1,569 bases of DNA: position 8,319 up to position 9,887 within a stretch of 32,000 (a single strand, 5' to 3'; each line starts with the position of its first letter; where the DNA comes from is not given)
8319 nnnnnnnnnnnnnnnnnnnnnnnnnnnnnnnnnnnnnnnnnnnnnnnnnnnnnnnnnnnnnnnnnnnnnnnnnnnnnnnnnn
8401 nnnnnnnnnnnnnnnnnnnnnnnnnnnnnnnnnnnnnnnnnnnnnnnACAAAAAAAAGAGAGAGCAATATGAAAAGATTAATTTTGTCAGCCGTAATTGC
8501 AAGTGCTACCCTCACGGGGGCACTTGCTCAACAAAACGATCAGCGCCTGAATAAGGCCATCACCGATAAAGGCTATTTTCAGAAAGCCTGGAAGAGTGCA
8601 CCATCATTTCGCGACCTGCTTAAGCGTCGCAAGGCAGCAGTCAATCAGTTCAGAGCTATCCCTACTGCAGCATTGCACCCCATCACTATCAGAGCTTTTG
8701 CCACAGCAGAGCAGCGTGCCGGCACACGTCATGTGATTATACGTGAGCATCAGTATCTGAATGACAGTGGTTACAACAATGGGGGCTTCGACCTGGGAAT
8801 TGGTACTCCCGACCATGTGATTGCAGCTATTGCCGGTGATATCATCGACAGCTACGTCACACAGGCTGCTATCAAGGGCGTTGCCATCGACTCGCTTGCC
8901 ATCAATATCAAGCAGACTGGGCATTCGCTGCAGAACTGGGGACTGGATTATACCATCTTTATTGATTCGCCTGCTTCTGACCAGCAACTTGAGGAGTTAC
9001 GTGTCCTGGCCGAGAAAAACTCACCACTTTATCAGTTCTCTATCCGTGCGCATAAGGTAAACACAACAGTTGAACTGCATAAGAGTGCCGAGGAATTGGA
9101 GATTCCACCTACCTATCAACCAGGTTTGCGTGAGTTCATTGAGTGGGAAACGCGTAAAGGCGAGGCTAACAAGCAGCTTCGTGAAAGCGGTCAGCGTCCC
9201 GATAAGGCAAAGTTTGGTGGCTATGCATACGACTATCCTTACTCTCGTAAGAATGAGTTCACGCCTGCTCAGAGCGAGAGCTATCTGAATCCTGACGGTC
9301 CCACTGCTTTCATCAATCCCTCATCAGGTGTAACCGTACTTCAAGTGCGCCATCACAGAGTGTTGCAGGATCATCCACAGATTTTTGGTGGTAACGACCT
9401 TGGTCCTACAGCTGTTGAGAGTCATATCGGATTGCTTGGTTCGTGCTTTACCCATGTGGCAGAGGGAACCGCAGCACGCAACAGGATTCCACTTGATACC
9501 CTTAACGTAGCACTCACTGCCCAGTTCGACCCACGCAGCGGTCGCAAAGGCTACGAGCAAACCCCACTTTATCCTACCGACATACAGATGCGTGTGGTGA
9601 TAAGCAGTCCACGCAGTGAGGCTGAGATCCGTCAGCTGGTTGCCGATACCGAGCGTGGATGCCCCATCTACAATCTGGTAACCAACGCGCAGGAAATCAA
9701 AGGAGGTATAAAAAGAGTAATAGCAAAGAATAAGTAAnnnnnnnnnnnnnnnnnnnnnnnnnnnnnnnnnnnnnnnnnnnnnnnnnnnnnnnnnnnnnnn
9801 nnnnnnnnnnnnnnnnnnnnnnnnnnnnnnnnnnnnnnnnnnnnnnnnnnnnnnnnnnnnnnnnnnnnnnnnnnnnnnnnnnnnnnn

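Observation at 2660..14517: SusC/SusD locus with no carbohydrate-active enzymes: eight co-directional genes encoding secreted redox- and metal-motif proteins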

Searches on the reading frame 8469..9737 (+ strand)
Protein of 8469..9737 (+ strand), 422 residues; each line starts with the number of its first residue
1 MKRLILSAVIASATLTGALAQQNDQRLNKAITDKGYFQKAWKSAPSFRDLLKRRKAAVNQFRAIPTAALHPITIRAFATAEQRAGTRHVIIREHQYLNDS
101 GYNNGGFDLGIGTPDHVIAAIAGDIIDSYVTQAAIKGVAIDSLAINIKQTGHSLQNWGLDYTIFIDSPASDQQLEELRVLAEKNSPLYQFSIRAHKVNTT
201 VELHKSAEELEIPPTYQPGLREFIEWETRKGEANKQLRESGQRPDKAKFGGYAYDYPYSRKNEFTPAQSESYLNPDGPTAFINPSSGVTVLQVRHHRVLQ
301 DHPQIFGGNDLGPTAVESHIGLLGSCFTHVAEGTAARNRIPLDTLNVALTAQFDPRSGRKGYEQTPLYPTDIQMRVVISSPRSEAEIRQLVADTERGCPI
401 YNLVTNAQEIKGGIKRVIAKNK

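Call 3: search_protein_families(library=pfam, proteins=[window:8469-9737:+], max_evalue=0.01)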
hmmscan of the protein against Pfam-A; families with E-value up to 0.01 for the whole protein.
window:8469-9737:+ (422 aa): 1 family
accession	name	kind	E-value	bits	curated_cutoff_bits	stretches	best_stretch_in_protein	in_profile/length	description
PF02566.24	OsmC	-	5.3e-16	59.3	27.5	1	308-411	1-98/100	OsmC-like protein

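Call 4: search_protein_families(library=ncbifam, proteins=[window:8469-9737:+], max_evalue=0.01)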
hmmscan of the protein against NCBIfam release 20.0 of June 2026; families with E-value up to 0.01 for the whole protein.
window:8469-9737:+ (422 aa): 1 family
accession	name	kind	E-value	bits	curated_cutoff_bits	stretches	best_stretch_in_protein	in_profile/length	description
NF041052.1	OsmC_like_Se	domain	5e-16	58.9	95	1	292-412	19-138/144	OsmC-related (seleno)protein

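Call 14: find_homologous_proteins(query=window:8469-9737:+, max_evalue=0.00001)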
Query window:8469-9737:+ (422 aa): 44 proteins with E <= 0.00001 among 8000 candidates.
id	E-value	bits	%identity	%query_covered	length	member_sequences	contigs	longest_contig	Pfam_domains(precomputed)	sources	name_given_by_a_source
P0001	1.2e-277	939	99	100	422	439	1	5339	PF02566.25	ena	-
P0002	2.4e-258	875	91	100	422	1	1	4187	PF02566.25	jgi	-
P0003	2.4e-258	875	91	100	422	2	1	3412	PF02566.25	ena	-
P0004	3.3e-258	874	91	100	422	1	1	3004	PF02566.25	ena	-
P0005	1.6e-257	872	91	100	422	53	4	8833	PF02566.25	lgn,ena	-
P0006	2.3e-254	862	93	100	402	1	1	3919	PF02566.25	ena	-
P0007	1.6e-242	823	86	99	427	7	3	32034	PF02566.25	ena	-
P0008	1.9e-240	816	88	95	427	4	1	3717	PF02566.25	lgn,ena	-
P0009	1.3e-234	797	82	100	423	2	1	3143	PF02566.25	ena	-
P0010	1.8e-234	796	82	100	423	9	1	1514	PF02566.25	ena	-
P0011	3.8e-234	795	82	100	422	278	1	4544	PF02566.25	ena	-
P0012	7.5e-234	794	82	100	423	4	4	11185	PF02566.25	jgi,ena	jgi:uncharacterized OsmC-like protein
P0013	2.9e-231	786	82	97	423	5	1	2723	PF02566.25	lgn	-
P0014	1.2e-230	784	81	99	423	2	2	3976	PF02566.25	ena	-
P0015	2.9e-227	773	78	100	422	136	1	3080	PF02566.25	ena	-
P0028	9.7e-218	741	75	100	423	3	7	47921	PF02566.25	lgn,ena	-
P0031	2.3e-210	717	76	100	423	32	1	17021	PF02566.25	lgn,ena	-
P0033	3.0e-136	473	53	98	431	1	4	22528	PF02566.25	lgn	-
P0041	4.7e-59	219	36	89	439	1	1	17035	PF02566.25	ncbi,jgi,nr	ncbi:MAG: OsmC family protein [Tannerellaceae bacterium]|jgi:uncharacterized OsmC-like protein|nr:Os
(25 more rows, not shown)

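Call 16: find_encoding_contigs(protein=P0033, flank=10000, max_places=3)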
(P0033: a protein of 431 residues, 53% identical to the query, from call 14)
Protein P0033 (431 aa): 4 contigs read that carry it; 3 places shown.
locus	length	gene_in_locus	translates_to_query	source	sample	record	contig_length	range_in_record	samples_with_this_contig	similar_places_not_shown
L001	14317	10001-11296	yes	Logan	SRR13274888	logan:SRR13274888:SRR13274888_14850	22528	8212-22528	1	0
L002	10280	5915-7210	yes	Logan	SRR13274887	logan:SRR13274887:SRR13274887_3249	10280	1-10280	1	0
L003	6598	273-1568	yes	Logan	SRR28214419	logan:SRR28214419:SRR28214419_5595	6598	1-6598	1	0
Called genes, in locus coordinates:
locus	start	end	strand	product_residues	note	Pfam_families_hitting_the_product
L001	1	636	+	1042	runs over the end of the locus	PF02837:Glyco_hydro_2_N, PF13364:BetaGal_ABD2 (faint), PF22666:Glyco_hydro_2_N2, PF00703:Glyco_hydro_2, PF16355:DUF4982, PF18565:Glyco_hydro2_C5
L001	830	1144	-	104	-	-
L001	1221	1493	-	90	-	-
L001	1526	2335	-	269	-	-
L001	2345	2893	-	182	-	-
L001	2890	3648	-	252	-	-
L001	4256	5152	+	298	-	-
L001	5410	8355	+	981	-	PF13715:CarbopepD_reg_2, PF07715:Plug, PF00593:TonB_dep_Rec_b-barrel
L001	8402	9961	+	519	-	PF14322:SusD-like_3, PF07980:SusD_RagB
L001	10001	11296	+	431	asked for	PF02566:OsmC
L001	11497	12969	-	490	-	-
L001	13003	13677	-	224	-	-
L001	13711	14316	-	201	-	?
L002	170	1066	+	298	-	-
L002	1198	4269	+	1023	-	PF13620:CarboxypepD_reg, PF13715:CarbopepD_reg_2, PF07715:Plug, PF00593:TonB_dep_Rec_b-barrel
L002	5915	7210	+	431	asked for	PF02566:OsmC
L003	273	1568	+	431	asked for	PF02566:OsmC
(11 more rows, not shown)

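Call 17: find_encoding_contigs(protein=P0041, flank=10000, max_places=3)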
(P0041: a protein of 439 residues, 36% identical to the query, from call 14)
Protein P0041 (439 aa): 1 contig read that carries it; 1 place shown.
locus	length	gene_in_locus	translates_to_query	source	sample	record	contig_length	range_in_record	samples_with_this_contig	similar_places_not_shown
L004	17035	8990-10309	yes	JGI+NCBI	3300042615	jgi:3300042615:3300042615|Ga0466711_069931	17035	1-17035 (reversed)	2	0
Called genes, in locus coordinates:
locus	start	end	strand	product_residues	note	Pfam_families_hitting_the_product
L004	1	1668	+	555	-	?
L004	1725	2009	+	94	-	-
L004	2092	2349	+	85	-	-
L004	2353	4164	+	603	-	PF05448:AXE1 (weak), PF02129:Peptidase_S15 (weak), PF00326:Peptidase_S9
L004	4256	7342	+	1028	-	PF13620:CarboxypepD_reg, PF13715:CarbopepD_reg_2, PF07715:Plug, PF00593:TonB_dep_Rec_b-barrel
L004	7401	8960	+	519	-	PF14322:SusD-like_3, PF07980:SusD_RagB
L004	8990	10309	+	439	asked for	PF02566:OsmC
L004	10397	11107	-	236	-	PF00081:Sod_Fe_N, PF02777:Sod_Fe_C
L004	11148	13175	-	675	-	-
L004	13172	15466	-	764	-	PF17678:Glyco_hydro_92N, PF07971:Glyco_hydro_92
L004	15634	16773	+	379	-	PF17170:DUF5128, PF16288:DUF4934 (weak)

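Call 22: find_encoding_contigs(protein=P0028, flank=10000, max_places=3)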
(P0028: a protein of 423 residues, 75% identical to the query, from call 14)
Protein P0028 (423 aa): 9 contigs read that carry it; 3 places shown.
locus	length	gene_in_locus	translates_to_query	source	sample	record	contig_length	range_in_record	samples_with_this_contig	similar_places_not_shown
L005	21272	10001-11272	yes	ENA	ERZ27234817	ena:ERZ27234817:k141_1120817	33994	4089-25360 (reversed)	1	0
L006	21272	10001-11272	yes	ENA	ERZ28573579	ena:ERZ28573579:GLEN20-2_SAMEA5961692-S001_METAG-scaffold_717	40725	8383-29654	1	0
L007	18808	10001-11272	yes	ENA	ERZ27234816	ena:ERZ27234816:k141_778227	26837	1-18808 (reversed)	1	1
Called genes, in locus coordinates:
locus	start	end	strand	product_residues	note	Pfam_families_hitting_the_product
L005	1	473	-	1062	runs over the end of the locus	PF00873:ACR_tran, PF03176:MMPL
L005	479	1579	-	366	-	PF25919:BSH_CusB (faint), PF25917:BSH_RND, PF25973:BSH_CzcB, PF25885:HH_EMRA (weak), PF25876:HH_MFP_RND (weak), PF25944:Beta-barrel_RND, PF25989:YknX_C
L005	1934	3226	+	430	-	PF01053:Cys_Met_Meta_PP, PF00155:Aminotran_1_2 (weak), PF01041:DegT_DnrJ_EryC1 (weak), PF00266:Aminotran_5 (weak)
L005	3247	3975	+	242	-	PF00196:GerE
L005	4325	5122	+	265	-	-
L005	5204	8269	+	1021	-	PF13620:CarboxypepD_reg, PF13715:CarbopepD_reg_2, PF07715:Plug, PF00593:TonB_dep_Rec_b-barrel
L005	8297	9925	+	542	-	PF14322:SusD-like_3, PF12771:SusD-like_2 (faint), PF07980:SusD_RagB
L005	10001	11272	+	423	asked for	PF02566:OsmC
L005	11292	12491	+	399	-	PF02566:OsmC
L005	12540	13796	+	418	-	PF02566:OsmC (weak)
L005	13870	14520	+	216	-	PF09719:C_GCAxxG_C_C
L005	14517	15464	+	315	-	PF13115:YtkA (weak)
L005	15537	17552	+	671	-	-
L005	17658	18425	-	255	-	PF00899:ThiF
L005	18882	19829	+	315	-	PF00291:PALP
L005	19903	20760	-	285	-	PF00535:Glycos_transf_2, PF10111:Glyco_tranf_2_2, PF13641:Glyco_tranf_2_3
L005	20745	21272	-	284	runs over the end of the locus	PF00535:Glycos_transf_2, PF10111:Glyco_tranf_2_2 (weak)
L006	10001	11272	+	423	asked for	PF02566:OsmC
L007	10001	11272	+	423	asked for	PF02566:OsmC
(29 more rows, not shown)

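Call 23: find_encoding_contigs(protein=P0031, flank=10000, max_places=2)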
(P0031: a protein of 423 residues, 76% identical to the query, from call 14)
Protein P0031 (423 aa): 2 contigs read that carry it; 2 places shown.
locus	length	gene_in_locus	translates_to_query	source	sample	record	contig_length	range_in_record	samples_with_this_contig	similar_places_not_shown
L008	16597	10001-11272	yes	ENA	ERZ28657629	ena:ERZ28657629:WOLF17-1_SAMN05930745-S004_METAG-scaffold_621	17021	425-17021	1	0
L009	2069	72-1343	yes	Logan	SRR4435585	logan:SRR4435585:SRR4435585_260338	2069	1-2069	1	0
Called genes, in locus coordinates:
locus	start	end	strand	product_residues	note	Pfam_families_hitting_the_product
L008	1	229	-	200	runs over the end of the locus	-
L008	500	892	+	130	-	-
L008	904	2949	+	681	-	PF14262:Cthe_2159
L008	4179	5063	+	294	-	-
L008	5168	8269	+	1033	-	PF13620:CarboxypepD_reg, PF13715:CarbopepD_reg_2, PF07715:Plug, PF00593:TonB_dep_Rec_b-barrel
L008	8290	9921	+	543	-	PF14322:SusD-like_3, PF12771:SusD-like_2 (weak), PF07980:SusD_RagB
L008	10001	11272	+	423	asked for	PF02566:OsmC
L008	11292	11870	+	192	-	PF09719:C_GCAxxG_C_C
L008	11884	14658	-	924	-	PF00521:DNA_topoisoIV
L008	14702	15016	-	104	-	-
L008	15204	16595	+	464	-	?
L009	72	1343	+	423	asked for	PF02566:OsmC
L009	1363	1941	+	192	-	PF09719:C_GCAxxG_C_C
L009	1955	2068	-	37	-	?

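Call 29: find_related_loci(query=A2, collection=genome_contigs, flank=10000)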
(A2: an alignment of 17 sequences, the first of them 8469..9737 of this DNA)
Query A2 (422 aa) in genome_contigs; peptide patterns used: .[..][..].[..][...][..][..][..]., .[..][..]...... (x = any residue, [..] = any of these).
259 stretches matched a pattern; 72 encode a relative of the query (tblastn E <= 1e-3); 67 distinct loci.
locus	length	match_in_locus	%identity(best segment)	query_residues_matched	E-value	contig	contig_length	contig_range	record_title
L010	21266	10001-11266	99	1-422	0e+0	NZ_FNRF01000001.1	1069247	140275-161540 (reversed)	Xylanibacter ruminicola strain D31d, whole genome shotgun sequence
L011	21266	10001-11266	99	1-422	0e+0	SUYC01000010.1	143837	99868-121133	MAG: Xylanibacter ruminicola isolate SIG140 NODE_215_length_143837_cov_101.820680, whole genome shotgun sequence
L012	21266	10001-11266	99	1-422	0e+0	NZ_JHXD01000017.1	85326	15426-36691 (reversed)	Xylanibacter ruminicola Ga6B6 T500DRAFT_scaffold00017.17_C, whole genome shotgun sequence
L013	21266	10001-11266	95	1-422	0e+0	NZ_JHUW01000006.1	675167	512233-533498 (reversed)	Prevotella sp. MA2016 T360DRAFT_scaffold00002.2_C, whole genome shotgun sequence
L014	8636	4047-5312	91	1-422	0e+0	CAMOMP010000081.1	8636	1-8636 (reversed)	MAG: uncultured Prevotellaceae bacterium isolate SRR873608_bin.136_metaWRAP_v1.3_MAG genome assembly, contig: NODE_26962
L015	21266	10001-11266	87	2-419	0e+0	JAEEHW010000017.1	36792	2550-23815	MAG: Prevotella sp. isolate Tb.RUG.131 k141_1152750_flag=0_multi=86.1549_len=36792, whole genome shotgun sequence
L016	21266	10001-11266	79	1-422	0e+0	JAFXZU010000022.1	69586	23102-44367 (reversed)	MAG: Prevotella sp. isolate RGIG6895 Sheep_Rumen-5__c539878, whole genome shotgun sequence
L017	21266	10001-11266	82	1-422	0e+0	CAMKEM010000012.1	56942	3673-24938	MAG: uncultured Prevotellaceae bacterium isolate SRR12081301_bin.40_metaWRAP_v1.3_MAG genome assembly, contig: ERZ122897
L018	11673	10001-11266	82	1-422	0e+0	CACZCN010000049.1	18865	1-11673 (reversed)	MAG: uncultured Prevotellaceae bacterium isolate RUG12487 genome assembly, contig: RUG12487_asm_49, whole genome shotgun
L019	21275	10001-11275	78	2-422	0e+0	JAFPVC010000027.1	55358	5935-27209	MAG: Prevotella sp. isolate RGIG1502 Goat_Abomasum-2__c267729, whole genome shotgun sequence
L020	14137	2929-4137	81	20-422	0e+0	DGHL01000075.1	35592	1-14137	MAG TPA_asm: Prevotellaceae bacterium UBA3849 UBA3849_contig_1179, whole genome shotgun sequence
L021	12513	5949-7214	78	1-422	0e+0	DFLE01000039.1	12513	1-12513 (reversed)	MAG TPA_asm: Prevotellaceae bacterium UBA3627 UBA3627_contig_65505, whole genome shotgun sequence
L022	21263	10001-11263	78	2-422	0e+0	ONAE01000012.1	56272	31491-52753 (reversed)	uncultured Prevotella sp. isolate RUG116 genome assembly, contig: scaffold_373, whole genome shotgun sequence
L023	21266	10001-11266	82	1-422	0e+0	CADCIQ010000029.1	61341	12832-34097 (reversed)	MAG: uncultured Bacteroidales bacterium isolate RUG14682 genome assembly, contig: RUG14682_asm_29, whole genome shotgun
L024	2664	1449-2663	79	1-405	0e+0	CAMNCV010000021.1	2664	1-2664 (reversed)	MAG: uncultured Prevotellaceae bacterium isolate SRR873599_bin.37_metaWRAP_v1.3_MAG genome assembly, contig: ERZ1756080.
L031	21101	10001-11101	38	38-416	1e-78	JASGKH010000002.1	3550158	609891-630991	MAG: Breznakibacter sp. isolate 5N570 JMF-2111-06-0005.ont.bin.570_1, whole genome shotgun sequence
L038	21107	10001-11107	36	40-416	9e-75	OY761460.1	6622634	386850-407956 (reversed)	MAG: Prolixibacteraceae bacterium isolate b0120b26-81c1-4e5c-b488-535878dd73d8 genome assembly, chromosome: 1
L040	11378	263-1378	37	49-416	2e-73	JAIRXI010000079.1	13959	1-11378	MAG: Tannerella sp. isolate Gsp477_bin149 k119_1433620, whole genome shotgun sequence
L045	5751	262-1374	36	42-416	9e-69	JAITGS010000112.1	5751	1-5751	MAG: Tannerellaceae bacterium isolate Pc512_bin25 k119_2966207, whole genome shotgun sequence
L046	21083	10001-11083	35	42-416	5e-68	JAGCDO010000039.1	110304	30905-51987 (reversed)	MAG: Prevotella sp. isolate RGIG9694 Yak_Omasum-2__c568765, whole genome shotgun sequence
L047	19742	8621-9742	35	31-417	2e-68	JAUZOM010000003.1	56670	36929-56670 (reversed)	MAG: Bacteroidota bacterium isolate bin141(14d) KHPEMDEO_3, whole genome shotgun sequence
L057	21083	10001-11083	34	38-410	1e-63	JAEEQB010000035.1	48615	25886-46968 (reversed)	MAG: Prevotella sp. isolate Tb.RUG.325 NODE_2136_length_48615_cov_8.319832, whole genome shotgun sequence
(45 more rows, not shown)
